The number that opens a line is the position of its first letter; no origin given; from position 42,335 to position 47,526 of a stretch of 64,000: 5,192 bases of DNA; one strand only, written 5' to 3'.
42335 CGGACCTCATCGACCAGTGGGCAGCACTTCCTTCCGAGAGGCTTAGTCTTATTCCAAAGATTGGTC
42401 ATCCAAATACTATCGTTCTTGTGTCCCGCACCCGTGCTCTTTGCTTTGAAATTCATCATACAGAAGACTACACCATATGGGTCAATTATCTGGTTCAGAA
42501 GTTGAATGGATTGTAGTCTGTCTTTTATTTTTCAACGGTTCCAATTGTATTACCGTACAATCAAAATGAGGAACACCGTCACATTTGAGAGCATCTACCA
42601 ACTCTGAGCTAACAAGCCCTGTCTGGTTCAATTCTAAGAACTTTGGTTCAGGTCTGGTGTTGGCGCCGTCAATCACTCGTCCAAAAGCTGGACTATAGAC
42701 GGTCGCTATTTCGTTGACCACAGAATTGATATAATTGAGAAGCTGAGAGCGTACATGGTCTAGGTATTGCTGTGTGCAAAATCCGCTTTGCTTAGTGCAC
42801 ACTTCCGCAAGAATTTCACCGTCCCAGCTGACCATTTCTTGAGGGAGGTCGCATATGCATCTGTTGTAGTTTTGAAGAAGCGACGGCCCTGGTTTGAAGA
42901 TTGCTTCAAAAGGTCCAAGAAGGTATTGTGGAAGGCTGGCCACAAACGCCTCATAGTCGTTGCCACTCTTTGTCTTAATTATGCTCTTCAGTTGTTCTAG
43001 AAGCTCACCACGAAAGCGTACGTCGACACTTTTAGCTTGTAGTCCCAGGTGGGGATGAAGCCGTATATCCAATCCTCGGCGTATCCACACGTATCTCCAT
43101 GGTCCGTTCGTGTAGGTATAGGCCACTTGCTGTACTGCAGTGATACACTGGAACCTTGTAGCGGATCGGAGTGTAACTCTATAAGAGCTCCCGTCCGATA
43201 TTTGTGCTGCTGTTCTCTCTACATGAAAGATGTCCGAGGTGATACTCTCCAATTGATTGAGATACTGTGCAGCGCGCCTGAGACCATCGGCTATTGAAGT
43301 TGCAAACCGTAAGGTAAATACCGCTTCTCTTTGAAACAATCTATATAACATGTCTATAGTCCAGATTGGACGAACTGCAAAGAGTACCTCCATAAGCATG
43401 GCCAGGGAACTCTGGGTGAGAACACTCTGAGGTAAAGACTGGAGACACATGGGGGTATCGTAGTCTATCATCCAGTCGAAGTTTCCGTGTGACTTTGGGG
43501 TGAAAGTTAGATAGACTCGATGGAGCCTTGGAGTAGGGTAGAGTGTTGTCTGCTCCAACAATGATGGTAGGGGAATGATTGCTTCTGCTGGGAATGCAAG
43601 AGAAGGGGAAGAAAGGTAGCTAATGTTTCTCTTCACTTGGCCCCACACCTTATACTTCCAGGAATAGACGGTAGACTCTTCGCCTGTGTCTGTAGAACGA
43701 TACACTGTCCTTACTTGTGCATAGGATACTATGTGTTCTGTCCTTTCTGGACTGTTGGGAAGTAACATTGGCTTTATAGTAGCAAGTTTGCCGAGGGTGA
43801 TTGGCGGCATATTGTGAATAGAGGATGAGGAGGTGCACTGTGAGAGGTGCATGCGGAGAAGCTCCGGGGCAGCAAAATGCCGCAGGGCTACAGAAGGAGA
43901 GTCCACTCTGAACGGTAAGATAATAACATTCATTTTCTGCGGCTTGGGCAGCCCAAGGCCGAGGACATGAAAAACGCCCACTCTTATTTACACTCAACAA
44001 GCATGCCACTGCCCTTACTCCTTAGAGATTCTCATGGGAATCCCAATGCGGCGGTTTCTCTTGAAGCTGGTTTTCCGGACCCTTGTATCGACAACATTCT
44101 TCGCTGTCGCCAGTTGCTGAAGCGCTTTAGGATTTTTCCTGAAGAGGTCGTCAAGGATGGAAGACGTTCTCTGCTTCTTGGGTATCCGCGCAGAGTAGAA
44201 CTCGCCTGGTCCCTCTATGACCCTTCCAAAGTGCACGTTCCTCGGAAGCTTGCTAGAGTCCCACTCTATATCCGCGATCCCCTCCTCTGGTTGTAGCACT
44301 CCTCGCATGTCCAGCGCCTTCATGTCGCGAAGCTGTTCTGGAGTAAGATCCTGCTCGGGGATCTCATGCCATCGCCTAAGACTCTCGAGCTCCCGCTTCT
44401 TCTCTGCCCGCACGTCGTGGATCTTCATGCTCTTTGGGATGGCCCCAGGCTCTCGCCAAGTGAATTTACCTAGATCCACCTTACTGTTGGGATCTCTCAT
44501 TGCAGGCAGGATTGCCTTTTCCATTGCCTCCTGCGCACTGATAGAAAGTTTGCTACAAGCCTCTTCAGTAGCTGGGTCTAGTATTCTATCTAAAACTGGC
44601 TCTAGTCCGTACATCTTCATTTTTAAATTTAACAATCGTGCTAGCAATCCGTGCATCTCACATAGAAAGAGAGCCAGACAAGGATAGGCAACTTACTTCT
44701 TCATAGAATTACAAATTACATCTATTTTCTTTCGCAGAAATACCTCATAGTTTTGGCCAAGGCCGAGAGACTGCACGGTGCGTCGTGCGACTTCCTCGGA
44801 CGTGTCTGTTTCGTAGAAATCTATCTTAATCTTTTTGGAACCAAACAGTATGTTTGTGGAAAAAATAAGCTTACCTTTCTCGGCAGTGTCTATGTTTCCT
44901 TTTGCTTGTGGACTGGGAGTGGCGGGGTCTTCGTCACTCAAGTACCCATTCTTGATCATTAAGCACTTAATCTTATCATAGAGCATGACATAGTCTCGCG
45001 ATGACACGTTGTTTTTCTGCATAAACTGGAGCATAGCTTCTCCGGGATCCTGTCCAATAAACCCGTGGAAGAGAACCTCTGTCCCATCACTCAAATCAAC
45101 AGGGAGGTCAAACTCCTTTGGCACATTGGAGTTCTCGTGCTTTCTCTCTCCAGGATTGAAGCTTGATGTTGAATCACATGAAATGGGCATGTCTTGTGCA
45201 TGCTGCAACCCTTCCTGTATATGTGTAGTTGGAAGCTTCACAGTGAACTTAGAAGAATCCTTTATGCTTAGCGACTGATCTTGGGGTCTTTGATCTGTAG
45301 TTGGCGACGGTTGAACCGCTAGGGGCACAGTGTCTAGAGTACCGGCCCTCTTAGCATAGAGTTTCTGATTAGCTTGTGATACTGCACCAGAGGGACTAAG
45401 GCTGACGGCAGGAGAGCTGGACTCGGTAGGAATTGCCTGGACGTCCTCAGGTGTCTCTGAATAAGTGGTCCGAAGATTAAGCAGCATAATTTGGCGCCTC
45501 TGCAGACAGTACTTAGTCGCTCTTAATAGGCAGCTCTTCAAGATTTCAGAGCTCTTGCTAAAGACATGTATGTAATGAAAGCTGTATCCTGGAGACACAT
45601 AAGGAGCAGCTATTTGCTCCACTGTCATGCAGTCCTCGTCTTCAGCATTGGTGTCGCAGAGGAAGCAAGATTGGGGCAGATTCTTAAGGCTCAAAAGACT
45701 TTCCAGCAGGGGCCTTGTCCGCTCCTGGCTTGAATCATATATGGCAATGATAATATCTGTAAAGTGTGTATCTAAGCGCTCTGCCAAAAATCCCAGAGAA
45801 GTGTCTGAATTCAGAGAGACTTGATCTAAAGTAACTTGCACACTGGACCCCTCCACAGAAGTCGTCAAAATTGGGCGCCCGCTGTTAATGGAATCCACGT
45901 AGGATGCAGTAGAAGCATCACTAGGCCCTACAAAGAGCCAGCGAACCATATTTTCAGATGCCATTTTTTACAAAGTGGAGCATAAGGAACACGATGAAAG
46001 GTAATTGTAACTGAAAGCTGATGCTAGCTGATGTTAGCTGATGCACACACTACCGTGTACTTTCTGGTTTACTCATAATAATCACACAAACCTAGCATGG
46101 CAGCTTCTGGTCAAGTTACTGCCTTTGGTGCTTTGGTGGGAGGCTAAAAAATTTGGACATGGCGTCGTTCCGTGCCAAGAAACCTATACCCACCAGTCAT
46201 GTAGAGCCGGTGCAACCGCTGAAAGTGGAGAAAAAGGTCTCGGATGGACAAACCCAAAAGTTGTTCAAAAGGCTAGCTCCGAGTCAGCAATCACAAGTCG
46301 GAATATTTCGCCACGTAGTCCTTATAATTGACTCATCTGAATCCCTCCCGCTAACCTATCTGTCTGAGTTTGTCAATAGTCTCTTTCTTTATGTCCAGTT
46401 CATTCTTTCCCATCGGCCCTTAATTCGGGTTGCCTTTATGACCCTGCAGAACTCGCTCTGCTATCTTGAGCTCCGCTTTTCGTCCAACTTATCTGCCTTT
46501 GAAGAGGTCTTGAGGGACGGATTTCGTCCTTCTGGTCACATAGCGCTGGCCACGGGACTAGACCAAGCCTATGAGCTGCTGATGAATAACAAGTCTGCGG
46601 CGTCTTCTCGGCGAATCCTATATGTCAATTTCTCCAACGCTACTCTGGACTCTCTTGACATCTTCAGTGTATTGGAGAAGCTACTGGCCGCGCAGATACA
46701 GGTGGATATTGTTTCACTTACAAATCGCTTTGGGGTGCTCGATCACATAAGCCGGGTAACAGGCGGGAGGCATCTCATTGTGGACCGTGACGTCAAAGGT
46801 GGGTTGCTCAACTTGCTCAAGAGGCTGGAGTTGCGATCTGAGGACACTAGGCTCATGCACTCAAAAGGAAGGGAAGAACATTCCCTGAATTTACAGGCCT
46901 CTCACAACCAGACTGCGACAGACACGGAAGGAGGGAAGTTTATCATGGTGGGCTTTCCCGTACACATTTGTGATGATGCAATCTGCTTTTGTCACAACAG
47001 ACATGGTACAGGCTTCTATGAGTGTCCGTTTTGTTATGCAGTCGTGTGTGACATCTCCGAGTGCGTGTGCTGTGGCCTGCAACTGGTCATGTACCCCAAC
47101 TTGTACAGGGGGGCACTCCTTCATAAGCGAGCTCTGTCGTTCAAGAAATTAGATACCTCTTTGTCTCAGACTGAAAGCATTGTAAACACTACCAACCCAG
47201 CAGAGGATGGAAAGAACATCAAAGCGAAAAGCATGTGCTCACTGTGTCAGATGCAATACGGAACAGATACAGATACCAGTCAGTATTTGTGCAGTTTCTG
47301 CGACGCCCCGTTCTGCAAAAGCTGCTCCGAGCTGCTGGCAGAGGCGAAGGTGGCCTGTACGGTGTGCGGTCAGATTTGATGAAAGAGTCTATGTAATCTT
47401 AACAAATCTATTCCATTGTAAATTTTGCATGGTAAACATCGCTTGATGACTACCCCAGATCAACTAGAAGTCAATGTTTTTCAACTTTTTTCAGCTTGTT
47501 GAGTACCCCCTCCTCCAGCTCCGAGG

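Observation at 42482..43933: TFIIIC tau95 (GTF3C5/Tfc1)-like gene in a lineage thought to have a minimal Pol III factor set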

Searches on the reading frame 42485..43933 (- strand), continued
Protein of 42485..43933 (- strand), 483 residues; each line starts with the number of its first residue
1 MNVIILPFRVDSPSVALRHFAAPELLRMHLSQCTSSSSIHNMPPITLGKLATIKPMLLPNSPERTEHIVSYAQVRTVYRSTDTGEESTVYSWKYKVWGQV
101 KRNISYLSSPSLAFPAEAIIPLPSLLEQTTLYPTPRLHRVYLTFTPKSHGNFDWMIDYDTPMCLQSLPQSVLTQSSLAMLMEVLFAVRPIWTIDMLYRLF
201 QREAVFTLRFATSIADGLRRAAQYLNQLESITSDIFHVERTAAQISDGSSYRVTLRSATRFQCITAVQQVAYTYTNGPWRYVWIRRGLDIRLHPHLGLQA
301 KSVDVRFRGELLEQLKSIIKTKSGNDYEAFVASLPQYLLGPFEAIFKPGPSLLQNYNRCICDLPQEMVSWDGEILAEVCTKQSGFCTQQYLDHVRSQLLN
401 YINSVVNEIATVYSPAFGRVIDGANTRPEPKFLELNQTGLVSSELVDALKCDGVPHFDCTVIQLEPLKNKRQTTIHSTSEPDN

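Call 81: find_encoding_contigs(protein=P0005, flank=5000, max_places=1)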
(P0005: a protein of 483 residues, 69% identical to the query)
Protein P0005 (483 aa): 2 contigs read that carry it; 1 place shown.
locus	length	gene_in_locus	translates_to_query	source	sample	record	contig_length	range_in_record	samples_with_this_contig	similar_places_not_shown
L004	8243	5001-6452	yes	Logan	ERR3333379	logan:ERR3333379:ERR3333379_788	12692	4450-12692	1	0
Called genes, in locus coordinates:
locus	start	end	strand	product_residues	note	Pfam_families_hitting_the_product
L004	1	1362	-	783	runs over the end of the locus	PF01602:Adaptin_N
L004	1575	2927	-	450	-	PF04056:Ssl1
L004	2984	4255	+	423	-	-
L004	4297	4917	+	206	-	PF08698:Fcf2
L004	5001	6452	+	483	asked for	PF09734:Tau95 (weak)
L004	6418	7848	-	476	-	-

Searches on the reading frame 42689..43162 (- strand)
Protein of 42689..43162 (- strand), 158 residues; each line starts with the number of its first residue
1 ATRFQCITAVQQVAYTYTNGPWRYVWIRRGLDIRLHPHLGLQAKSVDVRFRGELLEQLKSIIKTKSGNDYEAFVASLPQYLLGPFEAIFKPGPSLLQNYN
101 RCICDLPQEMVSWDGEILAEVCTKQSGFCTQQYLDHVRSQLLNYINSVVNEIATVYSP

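Call 79: search_protein_families(library=pfam, proteins=[window:42689-43162:-], max_evalue=10)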
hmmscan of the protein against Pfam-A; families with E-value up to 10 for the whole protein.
seq(158 aa): 1 family
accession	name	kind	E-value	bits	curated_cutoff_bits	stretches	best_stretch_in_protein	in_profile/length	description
PF09734.15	Tau95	-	8.5e-08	33.5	23.7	1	7-38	103-134/144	RNA polymerase III transcription factor (TF)IIIC subunit HTH domain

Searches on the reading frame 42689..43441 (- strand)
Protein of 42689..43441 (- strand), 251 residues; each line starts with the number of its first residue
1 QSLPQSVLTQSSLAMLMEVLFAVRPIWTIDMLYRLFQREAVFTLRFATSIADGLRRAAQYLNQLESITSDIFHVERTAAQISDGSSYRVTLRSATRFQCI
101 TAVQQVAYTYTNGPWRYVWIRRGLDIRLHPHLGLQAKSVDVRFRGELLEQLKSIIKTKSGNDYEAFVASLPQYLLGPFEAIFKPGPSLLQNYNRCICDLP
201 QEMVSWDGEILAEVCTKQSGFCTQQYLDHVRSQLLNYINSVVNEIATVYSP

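Call 75: predict_structure(alignment_id=A6)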
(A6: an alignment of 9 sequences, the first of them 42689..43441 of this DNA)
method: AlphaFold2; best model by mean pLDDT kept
length: 251 residues; sequences in the alignment: 9
mean_pLDDT: 71.4   pTM: 0.56
mean pLDDT of the five models: 71.4, 69.9, 66.5, 56.6, 56.0
residues with pLDDT >= 90: 23; 70-90: 122; 50-70: 77; < 50: 29
segments of 3 or more residues with pLDDT < 50: 1-9, 133-136, 207-221
pLDDT, mean of each block of 10 residues (from residue 1): 43 86 74 89 84 80 88 84 80 82 69 66 67 52 67 82 83 80 59 54 51 45 61 77 84 65
secondary structure, 60 per line:
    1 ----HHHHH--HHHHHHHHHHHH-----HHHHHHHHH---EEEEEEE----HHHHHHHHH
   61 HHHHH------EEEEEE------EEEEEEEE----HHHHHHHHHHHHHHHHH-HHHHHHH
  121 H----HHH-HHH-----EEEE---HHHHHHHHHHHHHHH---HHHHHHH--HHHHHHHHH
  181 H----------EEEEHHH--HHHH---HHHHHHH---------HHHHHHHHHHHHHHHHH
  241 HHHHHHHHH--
elements in order: H5-9 H12-23 H29-37 E41-47 H52-65 E72-77 E84-91 H96-112 H114-121 E138-141 H145-159 H163-169 H172-181 E192-195 H201-204 H208-214 H224-249

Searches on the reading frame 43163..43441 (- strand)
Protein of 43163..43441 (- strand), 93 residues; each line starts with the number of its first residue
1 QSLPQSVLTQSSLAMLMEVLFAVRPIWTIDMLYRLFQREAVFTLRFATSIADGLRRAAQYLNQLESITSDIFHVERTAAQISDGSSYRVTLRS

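Call 79: search_protein_families(library=pfam, proteins=[window:43163-43441:-], max_evalue=10)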
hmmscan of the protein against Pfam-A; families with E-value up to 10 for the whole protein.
seq(93 aa): 2 families
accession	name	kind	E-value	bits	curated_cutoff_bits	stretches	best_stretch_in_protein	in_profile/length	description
PF09734.15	Tau95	-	0.15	13.3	23.7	1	10-48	69-106/144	RNA polymerase III transcription factor (TF)IIIC subunit HTH domain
PF18394.6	TBK1_CCD1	-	0.15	12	25.9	1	31-83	197-250/256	TANK-binding kinase 1 coiled-coil domain 1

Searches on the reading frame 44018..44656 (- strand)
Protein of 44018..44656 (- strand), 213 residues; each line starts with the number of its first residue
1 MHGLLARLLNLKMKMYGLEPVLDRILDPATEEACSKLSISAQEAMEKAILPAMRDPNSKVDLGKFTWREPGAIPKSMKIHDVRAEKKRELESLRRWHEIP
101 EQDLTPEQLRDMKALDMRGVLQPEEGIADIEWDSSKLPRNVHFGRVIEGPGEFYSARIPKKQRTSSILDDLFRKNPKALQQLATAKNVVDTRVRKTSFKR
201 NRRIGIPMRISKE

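Call 28: search_protein_families(library=pfam, proteins=[window:44018-44656:-], max_evalue=0.001)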
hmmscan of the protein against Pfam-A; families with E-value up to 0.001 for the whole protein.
window:44018-44656:- (213 aa): 1 family
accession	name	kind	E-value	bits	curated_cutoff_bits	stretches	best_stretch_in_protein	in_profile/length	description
PF08698.16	Fcf2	-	9.6e-18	64.7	27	1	92-175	5-86/95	Fcf2 pre-rRNA processing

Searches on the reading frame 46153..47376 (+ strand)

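Call 28: search_protein_families(library=pfam, proteins=[window:46153-47376:+], max_evalue=0.001)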
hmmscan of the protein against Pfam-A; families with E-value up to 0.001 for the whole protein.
window:46153-47376:+ (408 aa): 1 family
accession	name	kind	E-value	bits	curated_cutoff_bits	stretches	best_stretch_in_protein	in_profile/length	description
PF04056.20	Ssl1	-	7.7e-07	29.6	27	1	84-210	32-159/193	Ssl1-like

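Call 71: search_protein_families(library=ncbifam, proteins=[window:46153-47376:+], max_evalue=0.01)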
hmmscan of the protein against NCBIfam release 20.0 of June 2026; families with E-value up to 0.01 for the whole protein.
window:46153-47376:+ (408 aa): 0 families
